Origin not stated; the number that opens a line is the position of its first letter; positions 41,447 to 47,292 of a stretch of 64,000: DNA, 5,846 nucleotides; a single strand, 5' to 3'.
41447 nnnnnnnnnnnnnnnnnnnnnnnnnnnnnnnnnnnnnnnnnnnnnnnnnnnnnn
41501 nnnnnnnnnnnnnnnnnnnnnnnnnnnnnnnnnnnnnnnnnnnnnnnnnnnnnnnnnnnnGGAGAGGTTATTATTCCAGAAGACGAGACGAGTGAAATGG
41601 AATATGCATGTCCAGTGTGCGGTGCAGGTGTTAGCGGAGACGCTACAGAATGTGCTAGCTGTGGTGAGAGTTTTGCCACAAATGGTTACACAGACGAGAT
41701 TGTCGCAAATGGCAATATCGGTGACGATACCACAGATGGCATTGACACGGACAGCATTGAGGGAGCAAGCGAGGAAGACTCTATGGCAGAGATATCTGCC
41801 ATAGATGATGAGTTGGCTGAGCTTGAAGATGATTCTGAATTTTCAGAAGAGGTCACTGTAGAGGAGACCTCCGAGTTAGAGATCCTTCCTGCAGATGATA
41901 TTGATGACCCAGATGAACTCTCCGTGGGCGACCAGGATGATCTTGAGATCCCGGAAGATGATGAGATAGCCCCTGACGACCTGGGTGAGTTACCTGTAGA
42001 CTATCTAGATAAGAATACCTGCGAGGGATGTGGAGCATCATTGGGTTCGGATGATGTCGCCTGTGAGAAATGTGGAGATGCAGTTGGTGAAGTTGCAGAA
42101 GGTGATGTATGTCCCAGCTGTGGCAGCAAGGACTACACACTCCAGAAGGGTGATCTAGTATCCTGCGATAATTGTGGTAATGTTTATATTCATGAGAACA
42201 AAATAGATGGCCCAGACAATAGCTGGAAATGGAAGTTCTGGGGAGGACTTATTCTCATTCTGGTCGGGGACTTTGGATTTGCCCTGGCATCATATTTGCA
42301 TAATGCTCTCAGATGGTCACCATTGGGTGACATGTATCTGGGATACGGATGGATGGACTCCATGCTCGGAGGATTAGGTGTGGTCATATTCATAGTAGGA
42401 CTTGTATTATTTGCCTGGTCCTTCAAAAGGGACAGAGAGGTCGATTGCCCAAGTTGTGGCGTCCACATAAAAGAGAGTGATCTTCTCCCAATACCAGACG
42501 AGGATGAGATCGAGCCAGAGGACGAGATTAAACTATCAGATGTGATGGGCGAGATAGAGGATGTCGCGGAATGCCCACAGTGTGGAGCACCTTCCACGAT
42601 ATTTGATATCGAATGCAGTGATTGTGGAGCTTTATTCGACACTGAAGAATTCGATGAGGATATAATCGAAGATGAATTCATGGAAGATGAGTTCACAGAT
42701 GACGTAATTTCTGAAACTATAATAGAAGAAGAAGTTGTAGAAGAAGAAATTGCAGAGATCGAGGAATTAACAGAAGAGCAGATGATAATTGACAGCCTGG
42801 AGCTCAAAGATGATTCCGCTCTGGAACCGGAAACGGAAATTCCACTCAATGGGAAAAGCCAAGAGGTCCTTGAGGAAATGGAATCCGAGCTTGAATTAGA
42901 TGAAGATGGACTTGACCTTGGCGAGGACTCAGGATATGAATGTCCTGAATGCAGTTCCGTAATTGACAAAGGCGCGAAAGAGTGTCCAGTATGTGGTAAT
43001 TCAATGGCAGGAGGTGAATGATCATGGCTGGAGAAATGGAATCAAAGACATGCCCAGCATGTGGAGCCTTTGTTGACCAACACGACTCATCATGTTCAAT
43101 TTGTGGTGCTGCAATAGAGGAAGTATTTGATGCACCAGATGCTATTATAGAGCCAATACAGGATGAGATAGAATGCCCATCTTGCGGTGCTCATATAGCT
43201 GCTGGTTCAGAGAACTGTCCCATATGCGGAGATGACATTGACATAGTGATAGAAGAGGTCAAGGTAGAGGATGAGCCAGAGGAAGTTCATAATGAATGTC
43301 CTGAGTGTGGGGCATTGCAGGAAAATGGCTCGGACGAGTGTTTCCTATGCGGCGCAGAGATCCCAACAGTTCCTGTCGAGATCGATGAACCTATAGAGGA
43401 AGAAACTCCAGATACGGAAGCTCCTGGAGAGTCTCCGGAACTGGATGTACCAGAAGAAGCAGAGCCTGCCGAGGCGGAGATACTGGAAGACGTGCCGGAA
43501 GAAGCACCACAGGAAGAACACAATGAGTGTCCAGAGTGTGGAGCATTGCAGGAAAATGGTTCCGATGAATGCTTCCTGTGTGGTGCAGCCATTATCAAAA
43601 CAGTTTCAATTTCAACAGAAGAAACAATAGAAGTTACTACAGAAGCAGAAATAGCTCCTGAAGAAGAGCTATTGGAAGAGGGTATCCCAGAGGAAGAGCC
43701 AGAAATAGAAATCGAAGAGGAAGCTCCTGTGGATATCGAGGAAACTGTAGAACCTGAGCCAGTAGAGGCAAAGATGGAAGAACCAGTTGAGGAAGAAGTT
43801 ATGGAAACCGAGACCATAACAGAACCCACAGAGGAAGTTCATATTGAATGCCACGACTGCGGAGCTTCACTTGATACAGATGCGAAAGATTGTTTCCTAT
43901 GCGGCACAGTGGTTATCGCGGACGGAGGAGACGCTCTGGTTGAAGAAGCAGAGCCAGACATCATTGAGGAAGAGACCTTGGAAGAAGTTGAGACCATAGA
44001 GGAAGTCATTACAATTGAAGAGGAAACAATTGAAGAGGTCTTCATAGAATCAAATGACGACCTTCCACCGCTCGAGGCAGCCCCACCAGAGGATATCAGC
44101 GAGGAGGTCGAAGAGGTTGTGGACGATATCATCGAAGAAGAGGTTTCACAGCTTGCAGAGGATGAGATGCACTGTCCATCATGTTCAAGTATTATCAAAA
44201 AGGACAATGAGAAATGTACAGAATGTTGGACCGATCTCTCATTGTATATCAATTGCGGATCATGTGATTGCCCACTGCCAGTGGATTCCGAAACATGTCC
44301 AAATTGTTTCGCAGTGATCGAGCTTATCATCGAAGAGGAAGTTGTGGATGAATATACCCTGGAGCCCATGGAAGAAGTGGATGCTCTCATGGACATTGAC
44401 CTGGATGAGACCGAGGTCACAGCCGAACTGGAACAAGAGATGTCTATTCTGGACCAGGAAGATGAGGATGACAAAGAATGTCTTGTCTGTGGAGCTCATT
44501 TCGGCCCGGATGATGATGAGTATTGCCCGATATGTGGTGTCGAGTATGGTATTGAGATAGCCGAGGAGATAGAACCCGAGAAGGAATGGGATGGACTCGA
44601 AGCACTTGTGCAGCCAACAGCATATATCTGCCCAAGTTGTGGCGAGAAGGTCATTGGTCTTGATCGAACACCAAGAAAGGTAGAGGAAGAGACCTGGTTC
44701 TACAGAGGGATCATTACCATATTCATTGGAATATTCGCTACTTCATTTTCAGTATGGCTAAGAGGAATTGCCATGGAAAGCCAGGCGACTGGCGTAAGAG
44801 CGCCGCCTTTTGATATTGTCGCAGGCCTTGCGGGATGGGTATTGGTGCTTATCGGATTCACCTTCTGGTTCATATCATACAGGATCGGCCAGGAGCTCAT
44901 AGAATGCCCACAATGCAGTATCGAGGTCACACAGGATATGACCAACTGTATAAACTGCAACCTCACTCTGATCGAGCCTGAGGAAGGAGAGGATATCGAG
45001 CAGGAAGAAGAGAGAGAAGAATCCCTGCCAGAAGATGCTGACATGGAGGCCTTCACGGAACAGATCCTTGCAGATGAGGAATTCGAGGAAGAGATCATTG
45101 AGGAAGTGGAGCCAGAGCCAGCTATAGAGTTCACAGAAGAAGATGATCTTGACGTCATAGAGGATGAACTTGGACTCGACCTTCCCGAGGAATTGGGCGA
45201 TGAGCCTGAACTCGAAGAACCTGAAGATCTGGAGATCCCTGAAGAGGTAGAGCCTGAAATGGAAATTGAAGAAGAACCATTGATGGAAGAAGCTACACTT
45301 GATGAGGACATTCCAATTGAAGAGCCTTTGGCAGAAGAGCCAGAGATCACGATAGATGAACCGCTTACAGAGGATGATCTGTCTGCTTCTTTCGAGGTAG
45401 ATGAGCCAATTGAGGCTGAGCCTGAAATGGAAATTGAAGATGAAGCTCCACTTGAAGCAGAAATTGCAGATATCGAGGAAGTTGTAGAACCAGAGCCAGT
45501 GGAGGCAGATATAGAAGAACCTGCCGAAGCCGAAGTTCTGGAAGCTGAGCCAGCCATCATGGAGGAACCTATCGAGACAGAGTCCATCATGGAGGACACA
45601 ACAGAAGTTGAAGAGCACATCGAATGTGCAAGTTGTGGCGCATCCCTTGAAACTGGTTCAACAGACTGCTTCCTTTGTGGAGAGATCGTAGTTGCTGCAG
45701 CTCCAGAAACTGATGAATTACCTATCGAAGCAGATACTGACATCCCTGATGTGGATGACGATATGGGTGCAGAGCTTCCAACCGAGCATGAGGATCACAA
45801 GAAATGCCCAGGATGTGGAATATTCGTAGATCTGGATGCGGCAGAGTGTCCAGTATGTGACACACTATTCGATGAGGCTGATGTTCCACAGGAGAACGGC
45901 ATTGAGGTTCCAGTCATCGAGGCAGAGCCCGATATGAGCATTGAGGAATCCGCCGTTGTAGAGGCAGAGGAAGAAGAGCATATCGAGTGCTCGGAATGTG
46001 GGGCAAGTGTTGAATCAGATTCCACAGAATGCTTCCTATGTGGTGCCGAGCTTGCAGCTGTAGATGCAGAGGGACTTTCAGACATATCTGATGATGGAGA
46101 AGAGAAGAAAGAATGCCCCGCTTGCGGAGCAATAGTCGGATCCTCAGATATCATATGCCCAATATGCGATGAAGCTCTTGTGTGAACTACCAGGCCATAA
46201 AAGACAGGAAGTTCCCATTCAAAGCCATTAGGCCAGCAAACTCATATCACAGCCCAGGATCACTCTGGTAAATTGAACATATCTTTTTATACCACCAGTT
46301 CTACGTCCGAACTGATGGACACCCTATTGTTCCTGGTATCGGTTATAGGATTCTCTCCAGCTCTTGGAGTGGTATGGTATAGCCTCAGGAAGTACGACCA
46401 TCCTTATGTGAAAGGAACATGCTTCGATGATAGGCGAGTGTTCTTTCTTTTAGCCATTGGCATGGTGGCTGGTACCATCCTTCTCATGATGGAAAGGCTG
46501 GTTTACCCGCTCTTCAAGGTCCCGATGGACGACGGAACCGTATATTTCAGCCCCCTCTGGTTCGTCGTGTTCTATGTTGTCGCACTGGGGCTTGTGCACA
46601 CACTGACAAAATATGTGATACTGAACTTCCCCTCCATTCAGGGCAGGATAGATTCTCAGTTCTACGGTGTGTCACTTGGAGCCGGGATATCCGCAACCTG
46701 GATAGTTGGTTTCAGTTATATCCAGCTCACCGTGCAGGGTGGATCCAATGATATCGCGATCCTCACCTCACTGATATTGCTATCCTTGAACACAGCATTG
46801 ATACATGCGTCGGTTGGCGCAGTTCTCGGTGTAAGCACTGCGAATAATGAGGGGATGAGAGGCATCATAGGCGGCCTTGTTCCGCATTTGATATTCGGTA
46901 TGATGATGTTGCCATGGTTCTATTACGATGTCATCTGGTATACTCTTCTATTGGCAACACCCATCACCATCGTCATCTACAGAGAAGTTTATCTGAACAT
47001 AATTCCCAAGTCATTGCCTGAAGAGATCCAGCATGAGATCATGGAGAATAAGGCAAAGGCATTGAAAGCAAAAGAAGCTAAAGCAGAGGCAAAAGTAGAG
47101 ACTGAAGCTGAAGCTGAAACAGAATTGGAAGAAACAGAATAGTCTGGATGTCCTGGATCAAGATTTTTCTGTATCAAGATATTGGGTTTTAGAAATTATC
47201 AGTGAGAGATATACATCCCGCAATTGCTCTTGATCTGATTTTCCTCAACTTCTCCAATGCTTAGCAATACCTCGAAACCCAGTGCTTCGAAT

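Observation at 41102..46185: Operon of three paralogous hyperacidic poly-zinc-ribbon membrane proteins with complementary lone CxxC motifs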

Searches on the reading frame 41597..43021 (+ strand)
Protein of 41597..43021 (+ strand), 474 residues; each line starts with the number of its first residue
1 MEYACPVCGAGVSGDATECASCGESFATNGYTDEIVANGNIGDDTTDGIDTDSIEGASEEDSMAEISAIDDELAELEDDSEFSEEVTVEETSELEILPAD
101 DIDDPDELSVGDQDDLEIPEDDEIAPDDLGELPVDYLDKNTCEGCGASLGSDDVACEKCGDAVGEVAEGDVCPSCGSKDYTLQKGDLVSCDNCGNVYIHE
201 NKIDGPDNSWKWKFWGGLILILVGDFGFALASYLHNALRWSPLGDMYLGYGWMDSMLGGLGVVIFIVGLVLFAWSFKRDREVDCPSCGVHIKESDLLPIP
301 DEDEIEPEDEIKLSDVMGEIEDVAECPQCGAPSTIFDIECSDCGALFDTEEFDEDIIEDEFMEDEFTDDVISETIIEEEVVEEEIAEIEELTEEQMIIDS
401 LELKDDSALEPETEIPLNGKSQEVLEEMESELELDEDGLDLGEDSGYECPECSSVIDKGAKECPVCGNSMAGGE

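Call 3: search_protein_families(library=pfam, proteins=[window:41597-43021:+], max_evalue=0.1)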
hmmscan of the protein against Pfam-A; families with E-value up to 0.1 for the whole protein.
window:41597-43021:+ (474 aa): 15 families
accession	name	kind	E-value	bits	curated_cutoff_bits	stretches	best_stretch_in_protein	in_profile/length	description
PF13248.11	Zn_ribbon_3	-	2.8e-13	49.2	27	3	446-468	2-24/26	zinc-ribbon domain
PF12773.13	DZR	-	1.5e-11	44.7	27.3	3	283-344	14-45/45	Double zinc ribbon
PF13240.11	Zn_Ribbon_1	-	8.2e-07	29.1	25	2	449-469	2-22/23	zinc-ribbon domain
PF18912.6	DZR_2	-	1.2e-05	25.5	27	1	141-193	9-55/56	Double zinc ribbon domain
PF17032.10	Zn_ribbon_15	-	4.9e-05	24.5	28.9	0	274-344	29-73/73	zinc-ribbon family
PF14446.12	Prok-RING_1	-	6.6e-05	23.2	29.1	1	168-197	3-30/54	Prokaryotic RING finger family 1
PF08271.17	Zn_Ribbon_TF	-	0.0073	16.3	29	2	326-361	3-43/43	TFIIB zinc-binding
PF18551.6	TackOD1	-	0.0075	16.3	32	0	155-198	76-115/188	Thaumarchaeal output domain 1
PF10080.14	FtrD-like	-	0.0081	16.7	26.3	1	170-197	35-61/101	Membrane iron-sulfur containing protein FtrD-like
PF08274.17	Zn_Ribbon_YjdM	-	0.018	15.5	30.8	1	172-195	5-27/30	PhnA Zinc-Ribbon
PF23455.1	DUF7129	-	0.033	14.4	30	1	444-470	9-37/45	Domain of unknown function (DUF7129)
PF01155.25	HypA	-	0.05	14.1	28.9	0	154-187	71-104/112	Hydrogenase/urease nickel incorporation, metallochaperone, hypA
PF07191.17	Zn_ribbon_6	-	0.061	13.8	25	0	445-470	15-39/67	Double zinc ribbon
PF10005.14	Zn_ribbon_DZR_6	-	0.063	14.4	23.4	0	3-36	2-35/93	zinc-ribbon domain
PF09538.15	FYDLN_acid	-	0.098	13.8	23.9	1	171-201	11-40/105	Protein of unknown function (FYDLN_acid)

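Call 4: search_protein_families(library=ncbifam, proteins=[window:41597-43021:+], max_evalue=0.1)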
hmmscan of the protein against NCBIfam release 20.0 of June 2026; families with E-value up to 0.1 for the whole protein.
window:41597-43021:+ (474 aa): 5 families
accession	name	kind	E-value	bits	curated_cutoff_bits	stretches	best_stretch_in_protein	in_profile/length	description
NF041910.1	HVO_0416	equivalog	0.0033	17.3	80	1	448-467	36-55/58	HVO_0416 family zinc finger protein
NF033218.1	anchor_AmaP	equivalog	0.0057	16.5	55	1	215-279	8-72/166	alkaline shock response membrane anchor protein AmaP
NF049953.1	ribbon_DG_selen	exception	0.0098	15.8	130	0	309-347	133-171/172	zinc ribbon-containing (seleno)protein DG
NF033497.1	rubre_like_arch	subfamily_domain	0.011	15.5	32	1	447-470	1-26/34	rubrerythrin-like domain-containing protein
NF003058.0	PRK03976.1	equivalog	0.069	13.1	87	0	2-37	36-75/91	50S ribosomal protein L37ae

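Call 53: predict_structure(alignment_id=A3)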
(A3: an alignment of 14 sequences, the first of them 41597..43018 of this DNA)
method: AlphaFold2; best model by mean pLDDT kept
length: 474 residues; sequences in the alignment: 14
mean_pLDDT: 58.3   pTM: 0.28
mean pLDDT of the five models: 58.3, 55.9, 55.1, 51.4, 50.8
residues with pLDDT >= 90: 25; 70-90: 127; 50-70: 122; < 50: 200
segments of 3 or more residues with pLDDT < 50: 29-138, 161-168, 303-315, 319-321, 351-391, 408-418, 435-444
pLDDT, mean of each block of 10 residues (from residue 1): 77 80 68 33 37 34 39 40 37 38 43 38 38 45 67 60 50 75 70 72 60 92 88 77 64 85 93 80 67 62 47 49 69 74 69 43 33 32 37 63 52 43 65 48 59 76 78 52
secondary structure, 60 per line:
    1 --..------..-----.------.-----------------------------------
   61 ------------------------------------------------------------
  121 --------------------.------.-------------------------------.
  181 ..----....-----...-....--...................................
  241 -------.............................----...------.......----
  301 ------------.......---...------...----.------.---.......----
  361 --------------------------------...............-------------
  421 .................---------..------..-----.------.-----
elements in order: E180-182 E187-190 E196-198 H200-203 H206-240 H248-276 E281-283 E290-292 H293-296 H313-319 E323-325 E332-334 H350-356 H393-407 H421-437

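Call 61: find_homologous_proteins(query=window:41597-43018:+, region=165-300, max_evalue=0.001)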
Query window:41597-43018:+, residues 165-300 (136 aa): 56 proteins with E <= 0.001 among 488 candidates.
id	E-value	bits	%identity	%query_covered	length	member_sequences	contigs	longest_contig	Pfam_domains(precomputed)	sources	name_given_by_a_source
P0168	2.3e-89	315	100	100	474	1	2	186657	PF18912.7,PF13240.12,PF12773.14,PF13248.12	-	-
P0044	3.6e-74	266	84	99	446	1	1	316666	PF12773.14,PF17032.11,PF13248.12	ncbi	-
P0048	7.9e-71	255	77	98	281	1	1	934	PF12773.14,PF13248.12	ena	-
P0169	1.7e-70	254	76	98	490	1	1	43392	PF13240.12,PF12773.14,PF17032.11,PF13248.12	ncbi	-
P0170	1.4e-68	248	76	96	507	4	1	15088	PF12773.14,PF17032.11,PF13248.12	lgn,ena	-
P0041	2.5e-58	214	68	96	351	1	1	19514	PF12773.14,PF17032.11,PF23455.2,PF13248.12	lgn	-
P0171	2.9e-54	201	61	99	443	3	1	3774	PF13240.12,PF12773.14,PF17032.11,PF07191.18,PF13248.12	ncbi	-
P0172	6.7e-54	200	65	93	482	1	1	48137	PF12773.14,PF13248.12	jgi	-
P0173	9.2e-54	199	63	93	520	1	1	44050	PF12773.14,PF13248.12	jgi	jgi:uncharacterized OB-fold protein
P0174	1.0e-53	199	63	99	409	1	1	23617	PF13240.12,PF18551.7,PF12773.14,PF17032.11,PF13248.12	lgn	-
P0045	2.2e-53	198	67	94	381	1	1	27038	PF13240.12,PF01155.26,PF12773.14,PF17032.11,PF13248.12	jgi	jgi:rubrerythrin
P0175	2.9e-53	198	61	93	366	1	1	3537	PF13240.12,PF12773.14,PF17032.11,PF13248.12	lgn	-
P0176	6.4e-53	197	63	95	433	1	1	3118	PF18912.7,PF13240.12,PF01155.26,PF17032.11,PF07191.18,PF13717.12,PF13248.12,PF08271.18,PF26040.1,PF18551.7,PF12773.14,PF23455.2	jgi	jgi:rubrerythrin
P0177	8.5e-53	196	60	99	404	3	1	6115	PF13240.12,PF12773.14,PF17032.11,PF13248.12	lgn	-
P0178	1.9e-52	195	63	94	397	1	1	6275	PF13240.12,PF12773.14,PF17032.11,PF28085.1,PF13248.12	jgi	jgi:RNA polymerase subunit RPABC4/transcription elongation factor Spt4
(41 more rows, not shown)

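Call 92: search_protein_families(library=padloc, proteins=[window:41597-43018:+], max_evalue=0.01)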
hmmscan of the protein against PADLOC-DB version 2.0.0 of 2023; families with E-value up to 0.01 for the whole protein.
window:41597-43018:+ (474 aa): 0 families

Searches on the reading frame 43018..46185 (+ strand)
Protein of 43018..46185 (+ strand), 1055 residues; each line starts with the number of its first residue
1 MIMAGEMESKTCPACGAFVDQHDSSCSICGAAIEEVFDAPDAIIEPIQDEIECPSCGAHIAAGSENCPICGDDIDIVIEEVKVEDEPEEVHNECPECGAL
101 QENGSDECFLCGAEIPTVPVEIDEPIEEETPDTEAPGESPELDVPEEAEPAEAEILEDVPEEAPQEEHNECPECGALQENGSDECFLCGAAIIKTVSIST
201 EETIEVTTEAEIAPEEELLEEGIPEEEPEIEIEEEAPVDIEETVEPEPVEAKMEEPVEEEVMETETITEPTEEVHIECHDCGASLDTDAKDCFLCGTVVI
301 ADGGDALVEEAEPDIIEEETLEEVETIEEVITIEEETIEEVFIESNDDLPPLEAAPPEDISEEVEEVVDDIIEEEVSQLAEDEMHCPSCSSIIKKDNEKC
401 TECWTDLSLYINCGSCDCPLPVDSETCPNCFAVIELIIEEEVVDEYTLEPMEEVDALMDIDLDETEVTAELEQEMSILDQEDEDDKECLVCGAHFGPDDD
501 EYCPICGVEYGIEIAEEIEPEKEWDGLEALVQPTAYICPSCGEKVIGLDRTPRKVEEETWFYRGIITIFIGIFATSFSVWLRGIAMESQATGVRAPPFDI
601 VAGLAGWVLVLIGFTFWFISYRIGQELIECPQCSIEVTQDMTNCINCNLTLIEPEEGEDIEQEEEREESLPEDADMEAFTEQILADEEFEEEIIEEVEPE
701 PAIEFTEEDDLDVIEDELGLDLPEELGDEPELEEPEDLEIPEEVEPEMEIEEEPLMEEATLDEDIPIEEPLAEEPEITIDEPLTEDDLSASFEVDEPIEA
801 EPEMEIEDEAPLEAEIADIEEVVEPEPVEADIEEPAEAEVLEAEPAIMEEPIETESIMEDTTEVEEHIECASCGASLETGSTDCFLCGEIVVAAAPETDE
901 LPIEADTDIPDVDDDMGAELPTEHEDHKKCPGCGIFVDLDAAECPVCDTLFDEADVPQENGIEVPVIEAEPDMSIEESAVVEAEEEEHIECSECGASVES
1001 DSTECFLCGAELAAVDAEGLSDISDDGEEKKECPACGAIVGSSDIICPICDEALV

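Call 3: search_protein_families(library=pfam, proteins=[window:43018-46185:+], max_evalue=0.1)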
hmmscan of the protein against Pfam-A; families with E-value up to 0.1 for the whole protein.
window:43018-46185:+ (1055 aa): 7 families
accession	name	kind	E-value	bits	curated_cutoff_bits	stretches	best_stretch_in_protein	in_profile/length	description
PF12773.13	DZR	-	9.3e-35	119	27.3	5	12-71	1-45/45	Double zinc ribbon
PF13248.11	Zn_ribbon_3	-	1.6e-29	100.8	27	5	50-74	2-26/26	zinc-ribbon domain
PF13240.11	Zn_Ribbon_1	-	8.2e-10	38.6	25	3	991-1012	2-23/23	zinc-ribbon domain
PF17032.10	Zn_ribbon_15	-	2.5e-07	31.8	28.9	0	48-71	50-73/73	zinc-ribbon family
PF18912.6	DZR_2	-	1.6e-05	25.1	27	0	1032-1054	9-31/56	Double zinc ribbon domain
PF23455.1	DUF7129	-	0.00021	21.4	30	0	49-73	10-36/45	Domain of unknown function (DUF7129)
PF10571.15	UPF0547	-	0.0074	16.8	29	1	928-947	1-20/26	Uncharacterised protein family UPF0547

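Call 4: search_protein_families(library=ncbifam, proteins=[window:43018-46185:+], max_evalue=0.1)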
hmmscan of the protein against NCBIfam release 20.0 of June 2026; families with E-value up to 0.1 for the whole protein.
window:43018-46185:+ (1055 aa): 3 families
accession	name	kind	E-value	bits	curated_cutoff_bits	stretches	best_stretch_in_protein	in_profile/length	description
NF041910.1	HVO_0416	equivalog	3.2e-15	55.8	80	5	92-112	35-55/58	HVO_0416 family zinc finger protein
NF049953.1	ribbon_DG_selen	exception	7.7e-15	55.2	130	4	626-668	4-46/172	zinc ribbon-containing (seleno)protein DG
NF051898.1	MBSP1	equivalog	0.00049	19.7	320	1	860-893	43-76/289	biosurfactant protein 1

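Call 60: find_homologous_proteins(query=window:43018-46182:+, region=500-660, max_evalue=0.001)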
Query window:43018-46182:+, residues 500-660 (161 aa): 5 proteins with E <= 0.001 among 343 candidates.
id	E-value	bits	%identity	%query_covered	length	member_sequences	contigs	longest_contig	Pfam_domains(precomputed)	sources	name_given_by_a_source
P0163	2.5e-89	315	88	95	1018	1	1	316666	PF13240.12,PF12773.14,PF17032.11,PF28085.1,PF10571.16,PF13248.12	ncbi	-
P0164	3.2e-75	270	71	98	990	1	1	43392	PF18912.7,PF13240.12,PF12773.14,PF28085.1,PF13248.12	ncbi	-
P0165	3.2e-70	253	68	94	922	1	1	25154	PF18912.7,PF13240.12,PF12773.14,PF17032.11,PF13248.12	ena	-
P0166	9.5e-54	200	54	99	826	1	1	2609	PF18912.7,PF13240.12,PF12773.14,PF17032.11,PF28085.1,PF03966.23,PF13248.12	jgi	-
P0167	7.8e-49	184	51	99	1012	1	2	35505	PF18912.7,PF13240.12,PF12773.14,PF17032.11,PF28085.1,PF13248.12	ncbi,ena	-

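Call 92: search_protein_families(library=padloc, proteins=[window:43018-46182:+], max_evalue=0.01)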
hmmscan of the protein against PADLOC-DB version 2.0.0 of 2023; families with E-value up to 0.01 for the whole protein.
window:43018-46182:+ (1055 aa): 0 families

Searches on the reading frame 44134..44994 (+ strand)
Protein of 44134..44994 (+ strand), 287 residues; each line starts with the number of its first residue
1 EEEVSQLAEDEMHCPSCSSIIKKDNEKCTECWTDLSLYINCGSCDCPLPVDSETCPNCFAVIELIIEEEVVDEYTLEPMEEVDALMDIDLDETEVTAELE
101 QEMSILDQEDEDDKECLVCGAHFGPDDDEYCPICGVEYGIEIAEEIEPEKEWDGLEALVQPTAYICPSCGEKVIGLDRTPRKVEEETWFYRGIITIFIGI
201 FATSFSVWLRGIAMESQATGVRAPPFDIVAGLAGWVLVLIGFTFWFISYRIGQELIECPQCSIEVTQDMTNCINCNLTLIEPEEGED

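Call 55: predict_structure(alignment_id=A4)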
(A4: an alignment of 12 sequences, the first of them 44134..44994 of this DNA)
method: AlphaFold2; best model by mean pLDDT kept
length: 287 residues; sequences in the alignment: 12
mean_pLDDT: 64.7   pTM: 0.34
mean pLDDT of the five models: 64.7, 64.6, 62.8, 60.1, 60.0
residues with pLDDT >= 90: 17; 70-90: 104; 50-70: 106; < 50: 60
segments of 3 or more residues with pLDDT < 50: 1-5, 65-94, 148-162, 282-287
pLDDT, mean of each block of 10 residues (from residue 1): 51 75 76 74 70 69 44 31 35 48 55 65 65 69 54 41 56 52 74 90 88 82 81 91 86 70 66 67 43
secondary structure, 60 per line:
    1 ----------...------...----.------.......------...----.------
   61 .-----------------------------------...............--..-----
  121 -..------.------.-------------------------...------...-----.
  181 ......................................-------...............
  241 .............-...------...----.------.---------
elements in order: E11-13 E20-22 E38-40 E47-49 H97-111 E163-165 E172-174 H180-218 H226-253 E255-257 E264-266

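Call 64: fold_search(model_id=the predicted structure, library=pdb)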
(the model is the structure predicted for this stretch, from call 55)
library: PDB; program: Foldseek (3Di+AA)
matches with E <= 10: 249; with E <= 0.001: 0
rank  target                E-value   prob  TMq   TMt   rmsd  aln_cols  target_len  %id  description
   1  7nkk_P                5.5e-01  0.35  0.13  0.37   8.6        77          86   17  Mycobacterium smegmatis ATP synthase rotor state 2 (released 2021-10-27)
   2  7mo3_B                7.9e-01  0.90  0.09  0.60   1.0        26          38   23  Crystal Structure of the ZnF3 of Nucleoporin NUP153 in complex with Ran-GDP, resolution 2.05 Angstrom (released 2022-06-15)
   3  4xxb_B                7.9e-01  0.80  0.11  0.62   3.3        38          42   29  Crystal structure of human MDM2-RPL11 (released 2015-08-12)
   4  7r7j_A                8.5e-01  0.57  0.11  0.06   8.2        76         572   16  Crystal structure of RadD with ADP (released 2022-04-13)
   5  9lvj_C                9.0e-01  0.28  0.12  0.07   6.4        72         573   15  Cryo-EM structure of Sestrin2 bound human GATOR2 complex (released 2025-08-13)
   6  7qbg_B                9.6e-01  0.08  0.07  0.19  13.7        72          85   14  TC:CD320 in complex with nanobody TC-Nb4 (released 2022-03-16)
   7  7mns_B                1.0e+00  0.90  0.11  0.70   2.2        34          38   20  Crystal Structure of the ZnF4 of Nucleoporin NUP358/RanBP2 in complex with Ran-GDP (released 2022-06-15)
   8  7qbg_D                1.0e+00  0.10  0.07  0.22  14.8        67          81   15  TC:CD320 in complex with nanobody TC-Nb4 (released 2022-03-16)
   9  7mnr_B                1.2e+00  0.84  0.10  0.65   1.8        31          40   22  Crystal Structure of the ZnF3 of Nucleoporin NUP358/RanBP2 in complex with Ran-GDP (released 2022-06-15)
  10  9nyf_A                1.3e+00  0.18  0.15  0.14   5.0        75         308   17  Cryo-EM structure of the glycosyltransferase GtrB (tetramer volume) (released 2025-12-17)
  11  7uhy_B                1.3e+00  0.14  0.10  0.04  11.5        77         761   13  Human GATOR2 complex (released 2022-07-20)
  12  6bmm_A                1.3e+00  0.08  0.13  0.13  16.7       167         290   10  Structure of human DHHC20 palmitoyltransferase, space group P21 (released 2018-01-24)
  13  7p3r_A                1.5e+00  0.89  0.20  0.18   3.1        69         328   16  Helical structure of the toxin MakA from Vibrio cholera (released 2022-02-23)
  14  7mnt_B                1.5e+00  0.84  0.10  0.69   1.5        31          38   19  Crystal Structure of the ZnF5 or ZnF6 of Nucleoporin NUP358/RanBP2 in complex with Ran-GDP (released 2022-06-15)
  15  4ym7_EI               1.5e+00  0.04  0.09  0.19  25.6       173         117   16  RNA polymerase I structure with an alternative dimer hinge (released 2015-09-09)
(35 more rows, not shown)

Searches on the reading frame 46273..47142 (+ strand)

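Call 3: search_protein_families(library=pfam, proteins=[window:46273-47142:+], max_evalue=0.1)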
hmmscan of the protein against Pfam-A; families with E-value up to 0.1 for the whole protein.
window:46273-47142:+ (289 aa): 1 family
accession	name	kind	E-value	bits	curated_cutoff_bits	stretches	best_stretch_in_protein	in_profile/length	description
PF10086.14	YhfC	-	6.5e-05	23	24.2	1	54-155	21-122/222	YhfC intramembrane metalloprotease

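Call 4: search_protein_families(library=ncbifam, proteins=[window:46273-47142:+], max_evalue=0.1)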
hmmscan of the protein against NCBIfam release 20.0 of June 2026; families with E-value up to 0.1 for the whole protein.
window:46273-47142:+ (289 aa): 0 families

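Call 92: search_protein_families(library=padloc, proteins=[window:46273-47139:+], max_evalue=0.01)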
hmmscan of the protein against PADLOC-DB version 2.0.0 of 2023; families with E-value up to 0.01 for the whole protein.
window:46273-47139:+ (289 aa): 0 families
